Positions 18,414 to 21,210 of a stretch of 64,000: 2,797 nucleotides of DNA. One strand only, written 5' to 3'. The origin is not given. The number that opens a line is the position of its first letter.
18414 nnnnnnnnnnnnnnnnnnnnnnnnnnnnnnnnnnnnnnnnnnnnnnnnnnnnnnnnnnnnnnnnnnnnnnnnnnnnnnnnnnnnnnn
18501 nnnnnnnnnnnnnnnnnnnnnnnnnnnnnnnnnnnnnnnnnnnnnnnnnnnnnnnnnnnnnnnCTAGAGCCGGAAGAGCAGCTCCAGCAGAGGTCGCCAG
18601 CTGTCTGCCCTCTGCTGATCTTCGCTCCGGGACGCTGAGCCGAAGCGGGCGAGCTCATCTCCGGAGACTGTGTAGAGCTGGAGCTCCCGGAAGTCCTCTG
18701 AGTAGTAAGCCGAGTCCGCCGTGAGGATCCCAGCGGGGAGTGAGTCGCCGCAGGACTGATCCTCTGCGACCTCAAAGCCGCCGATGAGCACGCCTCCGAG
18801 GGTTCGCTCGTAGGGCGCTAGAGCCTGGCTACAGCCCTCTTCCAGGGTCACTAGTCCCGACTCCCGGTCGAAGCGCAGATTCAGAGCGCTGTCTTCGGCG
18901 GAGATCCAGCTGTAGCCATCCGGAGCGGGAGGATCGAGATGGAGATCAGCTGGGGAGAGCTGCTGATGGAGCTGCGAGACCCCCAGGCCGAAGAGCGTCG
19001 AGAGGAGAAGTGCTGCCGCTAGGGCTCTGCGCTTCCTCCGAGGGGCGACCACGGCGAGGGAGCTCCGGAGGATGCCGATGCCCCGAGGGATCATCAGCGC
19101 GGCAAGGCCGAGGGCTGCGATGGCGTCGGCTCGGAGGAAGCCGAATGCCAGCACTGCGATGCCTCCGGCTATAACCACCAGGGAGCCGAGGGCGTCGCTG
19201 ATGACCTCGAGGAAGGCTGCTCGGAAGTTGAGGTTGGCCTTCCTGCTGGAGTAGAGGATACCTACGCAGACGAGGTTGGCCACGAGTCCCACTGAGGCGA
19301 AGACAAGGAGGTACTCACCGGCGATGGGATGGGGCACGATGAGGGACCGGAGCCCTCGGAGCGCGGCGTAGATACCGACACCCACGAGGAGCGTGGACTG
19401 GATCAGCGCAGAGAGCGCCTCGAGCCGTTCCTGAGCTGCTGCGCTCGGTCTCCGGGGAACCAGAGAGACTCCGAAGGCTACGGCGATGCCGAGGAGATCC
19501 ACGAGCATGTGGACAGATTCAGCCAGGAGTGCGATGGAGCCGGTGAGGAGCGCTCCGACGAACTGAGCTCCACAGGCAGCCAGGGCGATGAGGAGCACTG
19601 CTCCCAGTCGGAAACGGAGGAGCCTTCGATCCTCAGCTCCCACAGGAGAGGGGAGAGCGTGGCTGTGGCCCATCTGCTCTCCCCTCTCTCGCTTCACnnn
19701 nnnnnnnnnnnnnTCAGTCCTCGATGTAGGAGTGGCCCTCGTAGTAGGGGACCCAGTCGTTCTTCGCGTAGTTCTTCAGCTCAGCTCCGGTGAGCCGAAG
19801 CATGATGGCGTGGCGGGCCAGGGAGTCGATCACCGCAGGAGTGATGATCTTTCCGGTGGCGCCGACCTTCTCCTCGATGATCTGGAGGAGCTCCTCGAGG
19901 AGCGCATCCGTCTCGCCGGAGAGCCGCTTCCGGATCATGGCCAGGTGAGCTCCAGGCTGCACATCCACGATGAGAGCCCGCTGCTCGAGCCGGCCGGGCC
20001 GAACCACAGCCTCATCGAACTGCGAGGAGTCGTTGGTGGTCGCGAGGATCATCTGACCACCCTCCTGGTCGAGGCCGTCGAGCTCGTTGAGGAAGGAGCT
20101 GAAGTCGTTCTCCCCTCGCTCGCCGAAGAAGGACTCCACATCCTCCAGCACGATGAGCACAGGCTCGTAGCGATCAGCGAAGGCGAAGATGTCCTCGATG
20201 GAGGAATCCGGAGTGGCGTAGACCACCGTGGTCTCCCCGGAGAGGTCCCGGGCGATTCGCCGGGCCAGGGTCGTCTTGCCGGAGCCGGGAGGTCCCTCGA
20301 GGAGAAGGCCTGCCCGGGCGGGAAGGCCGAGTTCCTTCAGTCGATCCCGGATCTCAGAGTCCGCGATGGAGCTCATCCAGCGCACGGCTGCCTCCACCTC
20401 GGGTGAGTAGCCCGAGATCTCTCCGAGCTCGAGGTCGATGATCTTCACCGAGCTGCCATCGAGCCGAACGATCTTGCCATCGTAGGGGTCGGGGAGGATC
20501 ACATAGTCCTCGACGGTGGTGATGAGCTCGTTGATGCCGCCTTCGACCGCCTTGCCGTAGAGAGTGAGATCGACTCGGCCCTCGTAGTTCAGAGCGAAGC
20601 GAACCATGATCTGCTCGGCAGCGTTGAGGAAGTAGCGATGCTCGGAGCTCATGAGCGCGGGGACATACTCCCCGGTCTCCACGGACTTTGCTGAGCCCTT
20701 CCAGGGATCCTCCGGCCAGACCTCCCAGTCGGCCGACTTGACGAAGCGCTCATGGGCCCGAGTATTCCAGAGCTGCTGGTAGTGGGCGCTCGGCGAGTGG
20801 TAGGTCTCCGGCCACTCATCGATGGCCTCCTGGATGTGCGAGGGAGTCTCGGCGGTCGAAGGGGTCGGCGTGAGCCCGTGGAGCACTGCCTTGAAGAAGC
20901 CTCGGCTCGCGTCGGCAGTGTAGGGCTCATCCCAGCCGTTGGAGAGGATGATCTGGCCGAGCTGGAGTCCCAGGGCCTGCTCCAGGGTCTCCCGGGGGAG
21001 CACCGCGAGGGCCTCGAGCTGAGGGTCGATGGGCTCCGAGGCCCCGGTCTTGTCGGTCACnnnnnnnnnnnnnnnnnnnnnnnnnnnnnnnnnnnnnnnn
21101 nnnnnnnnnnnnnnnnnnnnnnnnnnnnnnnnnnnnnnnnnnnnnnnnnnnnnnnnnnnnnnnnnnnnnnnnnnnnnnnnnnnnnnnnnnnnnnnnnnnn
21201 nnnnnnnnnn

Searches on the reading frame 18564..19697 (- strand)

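Call 13: search_protein_families(library=pfam, proteins=[window:18564-19697:-], max_evalue=0.001)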
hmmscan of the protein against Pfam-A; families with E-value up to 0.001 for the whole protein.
window:18564-19697:- (377 aa): 1 family
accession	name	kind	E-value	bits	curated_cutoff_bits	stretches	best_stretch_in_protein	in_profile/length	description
PF01545.26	Cation_efflux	-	3.2e-24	86.2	26.6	1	34-215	4-195/198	Cation efflux family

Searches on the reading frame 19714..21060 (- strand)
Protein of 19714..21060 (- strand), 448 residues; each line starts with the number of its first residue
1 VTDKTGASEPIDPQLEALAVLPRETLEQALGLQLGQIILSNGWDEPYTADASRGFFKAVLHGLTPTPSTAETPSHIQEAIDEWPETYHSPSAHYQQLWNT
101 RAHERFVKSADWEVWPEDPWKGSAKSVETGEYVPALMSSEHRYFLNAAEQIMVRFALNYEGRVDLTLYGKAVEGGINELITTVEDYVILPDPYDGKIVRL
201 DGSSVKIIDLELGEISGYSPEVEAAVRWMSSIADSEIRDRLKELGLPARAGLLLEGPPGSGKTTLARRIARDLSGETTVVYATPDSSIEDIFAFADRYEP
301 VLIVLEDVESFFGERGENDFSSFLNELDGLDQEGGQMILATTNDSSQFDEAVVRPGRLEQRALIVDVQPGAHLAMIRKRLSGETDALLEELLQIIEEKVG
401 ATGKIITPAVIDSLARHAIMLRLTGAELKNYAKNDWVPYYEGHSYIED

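Call 13: search_protein_families(library=pfam, proteins=[window:19714-21060:-], max_evalue=0.001)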
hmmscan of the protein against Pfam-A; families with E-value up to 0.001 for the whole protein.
window:19714-21060:- (448 aa): 8 families
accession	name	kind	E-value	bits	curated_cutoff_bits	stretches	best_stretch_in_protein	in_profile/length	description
PF00004.35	AAA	-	9.4e-16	58.9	21.2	1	252-362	1-127/131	ATPase family associated with various cellular activities (AAA)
PF20720.3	nSTAND3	-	4e-08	33.5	27.2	1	252-343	20-111/155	Novel STAND NTPase 3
PF07728.20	AAA_5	-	3.7e-06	27.4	22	1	252-292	2-43/139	AAA domain (dynein-related subfamily)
PF13191.12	AAA_16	-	7e-06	27.1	32.6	1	241-296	16-64/167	AAA ATPase domain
PF25199.1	nSTAND_NTPase5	-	9.9e-06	25.9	34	1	247-313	39-110/145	Novel STAND NTPase 5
PF13401.12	AAA_22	-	2.1e-05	25.3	27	1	252-292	8-51/130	AAA domain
PF13671.12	AAA_33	-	0.00078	20.2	27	0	253-274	3-24/143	AAA domain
PF05729.18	NACHT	-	0.00078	19.7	26.7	0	253-275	4-26/167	NACHT domain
